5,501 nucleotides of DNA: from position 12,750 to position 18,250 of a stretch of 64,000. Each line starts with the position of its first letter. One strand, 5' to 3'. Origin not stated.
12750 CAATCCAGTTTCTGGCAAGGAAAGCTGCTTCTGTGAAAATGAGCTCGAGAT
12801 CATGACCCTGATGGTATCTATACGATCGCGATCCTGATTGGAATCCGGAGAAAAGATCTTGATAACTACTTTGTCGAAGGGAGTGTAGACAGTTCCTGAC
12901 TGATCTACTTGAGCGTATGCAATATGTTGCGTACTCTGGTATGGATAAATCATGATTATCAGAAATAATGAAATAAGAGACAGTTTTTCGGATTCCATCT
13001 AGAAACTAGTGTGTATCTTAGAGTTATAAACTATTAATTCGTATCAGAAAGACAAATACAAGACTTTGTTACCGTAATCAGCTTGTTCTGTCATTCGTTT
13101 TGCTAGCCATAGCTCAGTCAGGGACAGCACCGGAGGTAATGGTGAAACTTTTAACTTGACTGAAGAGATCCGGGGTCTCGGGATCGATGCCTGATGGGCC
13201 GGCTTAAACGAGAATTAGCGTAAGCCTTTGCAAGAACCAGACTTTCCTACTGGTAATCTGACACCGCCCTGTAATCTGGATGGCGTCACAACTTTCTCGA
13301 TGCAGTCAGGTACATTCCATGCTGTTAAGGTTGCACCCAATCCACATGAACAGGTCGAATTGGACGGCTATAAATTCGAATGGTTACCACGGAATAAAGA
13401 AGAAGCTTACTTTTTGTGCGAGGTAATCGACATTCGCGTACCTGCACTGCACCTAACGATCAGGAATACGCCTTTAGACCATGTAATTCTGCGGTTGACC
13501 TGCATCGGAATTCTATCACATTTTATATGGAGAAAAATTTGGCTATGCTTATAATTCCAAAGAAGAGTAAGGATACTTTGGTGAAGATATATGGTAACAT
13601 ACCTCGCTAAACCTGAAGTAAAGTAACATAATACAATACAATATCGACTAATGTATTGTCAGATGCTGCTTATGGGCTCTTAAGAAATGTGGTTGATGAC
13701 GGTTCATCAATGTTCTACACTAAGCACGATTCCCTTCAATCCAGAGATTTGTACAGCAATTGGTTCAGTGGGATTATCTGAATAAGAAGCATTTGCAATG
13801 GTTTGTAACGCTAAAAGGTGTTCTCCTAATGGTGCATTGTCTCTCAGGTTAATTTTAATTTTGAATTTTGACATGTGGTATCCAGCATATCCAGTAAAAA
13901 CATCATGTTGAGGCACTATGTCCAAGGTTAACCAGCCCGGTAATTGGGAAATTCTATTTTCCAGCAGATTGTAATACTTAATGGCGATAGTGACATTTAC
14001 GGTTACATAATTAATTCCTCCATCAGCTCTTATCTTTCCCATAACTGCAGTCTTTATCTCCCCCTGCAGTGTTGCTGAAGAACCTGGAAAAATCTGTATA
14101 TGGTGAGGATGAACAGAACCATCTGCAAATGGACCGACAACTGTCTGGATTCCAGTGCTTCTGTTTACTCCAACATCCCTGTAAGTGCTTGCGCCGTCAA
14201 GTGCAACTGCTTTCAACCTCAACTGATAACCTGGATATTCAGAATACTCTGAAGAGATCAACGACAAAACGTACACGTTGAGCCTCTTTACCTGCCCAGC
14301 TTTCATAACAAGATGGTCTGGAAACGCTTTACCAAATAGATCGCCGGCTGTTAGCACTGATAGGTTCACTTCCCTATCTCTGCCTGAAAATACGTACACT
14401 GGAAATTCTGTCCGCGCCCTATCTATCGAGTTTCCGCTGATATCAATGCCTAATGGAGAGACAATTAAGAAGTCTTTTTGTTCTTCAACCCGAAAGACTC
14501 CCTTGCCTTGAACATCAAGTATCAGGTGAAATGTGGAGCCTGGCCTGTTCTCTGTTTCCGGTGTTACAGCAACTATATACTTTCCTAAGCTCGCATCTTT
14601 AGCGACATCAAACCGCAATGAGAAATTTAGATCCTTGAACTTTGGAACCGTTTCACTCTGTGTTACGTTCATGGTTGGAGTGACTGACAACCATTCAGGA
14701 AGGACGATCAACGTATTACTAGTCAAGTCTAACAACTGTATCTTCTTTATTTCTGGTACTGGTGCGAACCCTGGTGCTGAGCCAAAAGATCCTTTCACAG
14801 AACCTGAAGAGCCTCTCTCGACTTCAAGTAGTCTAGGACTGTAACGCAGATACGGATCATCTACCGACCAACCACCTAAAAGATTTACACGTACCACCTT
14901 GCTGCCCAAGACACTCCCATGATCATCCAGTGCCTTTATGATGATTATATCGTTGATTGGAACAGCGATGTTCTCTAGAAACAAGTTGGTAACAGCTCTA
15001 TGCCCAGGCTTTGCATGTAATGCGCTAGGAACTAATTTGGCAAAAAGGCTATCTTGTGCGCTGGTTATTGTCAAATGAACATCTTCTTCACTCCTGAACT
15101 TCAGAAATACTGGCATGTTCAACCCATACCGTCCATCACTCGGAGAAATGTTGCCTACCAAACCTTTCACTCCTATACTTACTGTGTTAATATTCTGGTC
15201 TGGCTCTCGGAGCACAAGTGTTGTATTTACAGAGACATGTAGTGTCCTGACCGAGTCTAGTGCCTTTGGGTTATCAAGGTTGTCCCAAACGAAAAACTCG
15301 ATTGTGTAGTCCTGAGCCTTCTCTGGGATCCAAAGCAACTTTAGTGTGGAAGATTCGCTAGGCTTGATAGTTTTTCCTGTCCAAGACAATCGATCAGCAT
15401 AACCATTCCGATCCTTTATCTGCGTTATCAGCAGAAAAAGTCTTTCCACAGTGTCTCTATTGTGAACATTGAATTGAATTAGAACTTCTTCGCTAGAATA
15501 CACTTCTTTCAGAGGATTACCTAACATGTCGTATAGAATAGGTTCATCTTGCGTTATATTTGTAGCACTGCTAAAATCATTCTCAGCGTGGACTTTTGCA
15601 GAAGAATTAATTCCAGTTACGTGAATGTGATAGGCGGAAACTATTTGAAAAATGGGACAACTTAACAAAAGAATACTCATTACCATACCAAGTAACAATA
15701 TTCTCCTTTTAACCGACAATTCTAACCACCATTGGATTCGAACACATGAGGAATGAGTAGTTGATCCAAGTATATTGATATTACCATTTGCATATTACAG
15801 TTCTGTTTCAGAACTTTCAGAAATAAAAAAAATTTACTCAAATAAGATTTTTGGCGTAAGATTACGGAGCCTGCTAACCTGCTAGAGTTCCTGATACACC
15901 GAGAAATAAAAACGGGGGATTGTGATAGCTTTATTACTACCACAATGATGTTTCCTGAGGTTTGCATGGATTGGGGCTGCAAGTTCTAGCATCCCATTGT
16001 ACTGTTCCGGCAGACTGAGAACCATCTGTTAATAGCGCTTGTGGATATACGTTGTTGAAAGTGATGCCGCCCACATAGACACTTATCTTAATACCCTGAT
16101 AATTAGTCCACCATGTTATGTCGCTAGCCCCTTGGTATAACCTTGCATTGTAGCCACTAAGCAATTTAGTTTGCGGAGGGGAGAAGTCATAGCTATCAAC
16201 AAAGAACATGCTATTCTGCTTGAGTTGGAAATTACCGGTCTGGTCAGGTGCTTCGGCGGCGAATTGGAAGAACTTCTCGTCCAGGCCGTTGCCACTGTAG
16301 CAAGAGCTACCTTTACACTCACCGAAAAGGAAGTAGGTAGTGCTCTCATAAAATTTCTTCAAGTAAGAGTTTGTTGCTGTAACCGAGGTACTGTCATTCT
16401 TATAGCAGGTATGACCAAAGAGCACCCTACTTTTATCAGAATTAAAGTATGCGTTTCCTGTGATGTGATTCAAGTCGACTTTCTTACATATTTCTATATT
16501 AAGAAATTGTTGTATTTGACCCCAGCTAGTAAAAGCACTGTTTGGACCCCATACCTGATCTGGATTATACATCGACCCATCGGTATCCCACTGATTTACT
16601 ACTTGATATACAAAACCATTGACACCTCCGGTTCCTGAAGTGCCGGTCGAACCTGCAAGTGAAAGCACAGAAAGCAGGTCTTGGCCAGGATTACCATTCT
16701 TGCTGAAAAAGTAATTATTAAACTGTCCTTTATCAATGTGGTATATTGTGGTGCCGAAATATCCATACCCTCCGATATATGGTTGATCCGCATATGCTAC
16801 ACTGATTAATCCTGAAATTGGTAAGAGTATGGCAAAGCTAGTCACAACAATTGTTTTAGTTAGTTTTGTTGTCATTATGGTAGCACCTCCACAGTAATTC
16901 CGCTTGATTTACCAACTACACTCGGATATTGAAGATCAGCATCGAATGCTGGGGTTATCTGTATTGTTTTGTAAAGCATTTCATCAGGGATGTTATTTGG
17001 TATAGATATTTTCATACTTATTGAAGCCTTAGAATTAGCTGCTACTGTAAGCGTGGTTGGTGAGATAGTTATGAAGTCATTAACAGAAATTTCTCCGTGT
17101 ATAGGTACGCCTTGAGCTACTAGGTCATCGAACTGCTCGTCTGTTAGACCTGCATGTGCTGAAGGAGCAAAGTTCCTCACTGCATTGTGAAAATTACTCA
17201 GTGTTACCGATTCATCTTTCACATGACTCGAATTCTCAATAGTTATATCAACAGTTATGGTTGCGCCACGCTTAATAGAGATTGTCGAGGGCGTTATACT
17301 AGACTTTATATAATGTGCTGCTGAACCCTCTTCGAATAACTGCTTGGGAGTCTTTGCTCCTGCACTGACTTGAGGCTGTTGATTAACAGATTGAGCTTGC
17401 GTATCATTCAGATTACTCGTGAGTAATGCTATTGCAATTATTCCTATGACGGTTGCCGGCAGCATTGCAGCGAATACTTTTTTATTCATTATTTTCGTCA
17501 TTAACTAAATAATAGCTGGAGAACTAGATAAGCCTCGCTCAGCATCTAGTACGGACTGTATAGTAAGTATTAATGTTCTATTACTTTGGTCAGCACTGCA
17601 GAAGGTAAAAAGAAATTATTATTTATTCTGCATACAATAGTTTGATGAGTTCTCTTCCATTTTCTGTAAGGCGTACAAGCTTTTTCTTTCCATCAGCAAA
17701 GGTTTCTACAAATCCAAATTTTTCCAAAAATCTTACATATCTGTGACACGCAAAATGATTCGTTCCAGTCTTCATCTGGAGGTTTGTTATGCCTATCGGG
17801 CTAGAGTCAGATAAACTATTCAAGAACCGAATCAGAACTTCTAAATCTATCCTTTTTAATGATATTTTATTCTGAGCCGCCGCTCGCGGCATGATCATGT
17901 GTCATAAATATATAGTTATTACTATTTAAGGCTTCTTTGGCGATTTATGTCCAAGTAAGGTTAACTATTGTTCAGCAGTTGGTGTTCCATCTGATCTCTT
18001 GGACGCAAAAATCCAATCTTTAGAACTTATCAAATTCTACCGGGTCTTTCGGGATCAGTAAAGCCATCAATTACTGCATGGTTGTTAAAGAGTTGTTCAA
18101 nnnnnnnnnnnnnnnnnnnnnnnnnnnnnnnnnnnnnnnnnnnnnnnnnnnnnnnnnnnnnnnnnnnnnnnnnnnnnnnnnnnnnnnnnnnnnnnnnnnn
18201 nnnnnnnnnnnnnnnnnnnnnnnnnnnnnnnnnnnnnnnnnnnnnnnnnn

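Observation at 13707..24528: Six co-directional genes encoding five exported proteins plus a single wHTH: a candidate extracellular 'processing/adhesion' locus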

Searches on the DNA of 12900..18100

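Call 25: search_rna_families(source=window, start=12900, end=18100, threshold=evalue, max_evalue=1, show_alignments=2)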
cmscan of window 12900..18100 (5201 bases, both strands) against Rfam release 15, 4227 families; matches with E-value up to 1: 0.
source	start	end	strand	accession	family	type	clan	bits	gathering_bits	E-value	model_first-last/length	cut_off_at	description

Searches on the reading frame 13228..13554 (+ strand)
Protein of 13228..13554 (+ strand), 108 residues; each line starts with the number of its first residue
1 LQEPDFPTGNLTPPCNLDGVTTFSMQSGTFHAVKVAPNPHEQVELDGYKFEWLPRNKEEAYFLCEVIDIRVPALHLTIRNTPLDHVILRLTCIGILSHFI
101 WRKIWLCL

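Call 36: search_protein_families(library=phrogs, proteins=[window:13228-13554:+], max_evalue=0.1)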
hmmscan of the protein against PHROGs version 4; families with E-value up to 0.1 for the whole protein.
window:13228-13554:+ (108 aa): 0 families

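Call 37: search_protein_families(library=pfam, proteins=[window:13228-13554:+], max_evalue=10)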
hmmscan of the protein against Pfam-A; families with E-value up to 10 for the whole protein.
window:13228-13554:+ (108 aa): 0 families

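Call 99: search_protein_families(library=padloc, proteins=[window:13228-13554:+], max_evalue=0.01)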
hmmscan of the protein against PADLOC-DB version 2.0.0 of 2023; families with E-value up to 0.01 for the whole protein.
window:13228-13554:+ (108 aa): 0 families

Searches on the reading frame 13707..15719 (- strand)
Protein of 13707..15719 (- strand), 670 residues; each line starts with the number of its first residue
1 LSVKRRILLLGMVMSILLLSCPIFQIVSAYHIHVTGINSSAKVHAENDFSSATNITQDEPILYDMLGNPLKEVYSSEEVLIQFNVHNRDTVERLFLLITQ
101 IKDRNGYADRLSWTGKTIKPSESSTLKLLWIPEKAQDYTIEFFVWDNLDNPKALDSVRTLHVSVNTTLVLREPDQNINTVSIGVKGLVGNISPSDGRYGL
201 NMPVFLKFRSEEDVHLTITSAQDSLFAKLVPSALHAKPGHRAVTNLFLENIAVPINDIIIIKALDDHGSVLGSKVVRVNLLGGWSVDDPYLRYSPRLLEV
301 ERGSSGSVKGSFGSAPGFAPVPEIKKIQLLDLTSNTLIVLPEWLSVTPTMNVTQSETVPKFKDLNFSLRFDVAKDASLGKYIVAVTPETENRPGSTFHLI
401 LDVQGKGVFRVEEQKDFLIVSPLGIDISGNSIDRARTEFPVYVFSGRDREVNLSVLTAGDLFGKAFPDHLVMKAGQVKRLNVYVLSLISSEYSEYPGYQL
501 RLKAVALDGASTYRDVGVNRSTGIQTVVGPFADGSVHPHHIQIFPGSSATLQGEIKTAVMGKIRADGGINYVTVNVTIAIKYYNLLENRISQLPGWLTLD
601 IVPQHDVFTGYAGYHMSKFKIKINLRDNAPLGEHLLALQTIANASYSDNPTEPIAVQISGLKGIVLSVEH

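Call 4: search_protein_families(library=pfam, proteins=[window:13707-15719:-], max_evalue=0.01)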
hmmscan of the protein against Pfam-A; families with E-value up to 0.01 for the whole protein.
window:13707-15719:- (670 aa): 0 families

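Call 5: search_protein_families(library=ncbifam, proteins=[window:13707-15719:-], max_evalue=0.01)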
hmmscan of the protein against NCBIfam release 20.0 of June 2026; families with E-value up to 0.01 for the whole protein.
window:13707-15719:- (670 aa): 0 families

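Call 33: find_homologous_proteins(query=window:13707-15719:-, max_evalue=0.001)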
Query window:13707-15719:- (670 aa): 1 proteins with E <= 0.001 among 8000 candidates.
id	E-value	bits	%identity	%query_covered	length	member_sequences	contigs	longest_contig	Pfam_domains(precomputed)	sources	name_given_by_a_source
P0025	0.0e+0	1475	100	98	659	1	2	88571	-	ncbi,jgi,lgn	ncbi:MAG: hypothetical protein HMLIMOIP_001222 [Candidatus Nitrosomirales archaeon]|jgi:hypothetical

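Call 36: search_protein_families(library=phrogs, proteins=[window:13707-15719:-], max_evalue=0.1)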
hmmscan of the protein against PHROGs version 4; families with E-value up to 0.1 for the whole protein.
window:13707-15719:- (670 aa): 0 families

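Call 37: search_protein_families(library=pfam, proteins=[window:13707-15719:-], max_evalue=10)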
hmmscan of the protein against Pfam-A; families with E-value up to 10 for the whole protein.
window:13707-15719:- (670 aa): 0 families

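Call 80: search_solved_structures(query=window:13707-15719:-, max_evalue=1, show_alignments=1)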
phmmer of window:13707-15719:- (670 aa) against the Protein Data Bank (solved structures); distinct sequences matched with E-value up to 1: 1.
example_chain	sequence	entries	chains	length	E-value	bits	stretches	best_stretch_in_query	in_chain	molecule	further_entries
8c8k_A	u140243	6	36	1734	1.7e-10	43.7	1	63-157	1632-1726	Cell surface protein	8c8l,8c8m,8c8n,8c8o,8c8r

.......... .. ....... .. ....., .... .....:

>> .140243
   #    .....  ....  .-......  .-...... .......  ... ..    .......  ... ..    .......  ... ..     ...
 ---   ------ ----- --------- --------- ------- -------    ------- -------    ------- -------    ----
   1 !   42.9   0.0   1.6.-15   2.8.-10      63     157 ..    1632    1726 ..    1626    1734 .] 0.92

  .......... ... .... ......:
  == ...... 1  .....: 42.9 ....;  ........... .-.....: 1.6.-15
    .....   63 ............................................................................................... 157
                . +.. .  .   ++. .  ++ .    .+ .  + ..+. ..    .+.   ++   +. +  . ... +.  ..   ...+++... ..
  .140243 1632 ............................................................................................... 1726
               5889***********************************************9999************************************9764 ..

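Call 99: search_protein_families(library=padloc, proteins=[window:13707-15719:-], max_evalue=0.01)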
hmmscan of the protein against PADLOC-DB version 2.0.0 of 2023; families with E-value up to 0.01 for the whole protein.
window:13707-15719:- (670 aa): 0 families

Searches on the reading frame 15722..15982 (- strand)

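Call 37: search_protein_families(library=pfam, proteins=[window:15722-15982:-], max_evalue=10)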
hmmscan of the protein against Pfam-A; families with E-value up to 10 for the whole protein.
window:15722-15982:- (86 aa): 1 family
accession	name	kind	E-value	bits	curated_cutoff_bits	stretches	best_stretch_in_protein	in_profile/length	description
PF23476.1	DUF7132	-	0.13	12.9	27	1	4-74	11-80/106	Family of unknown function (DUF7132)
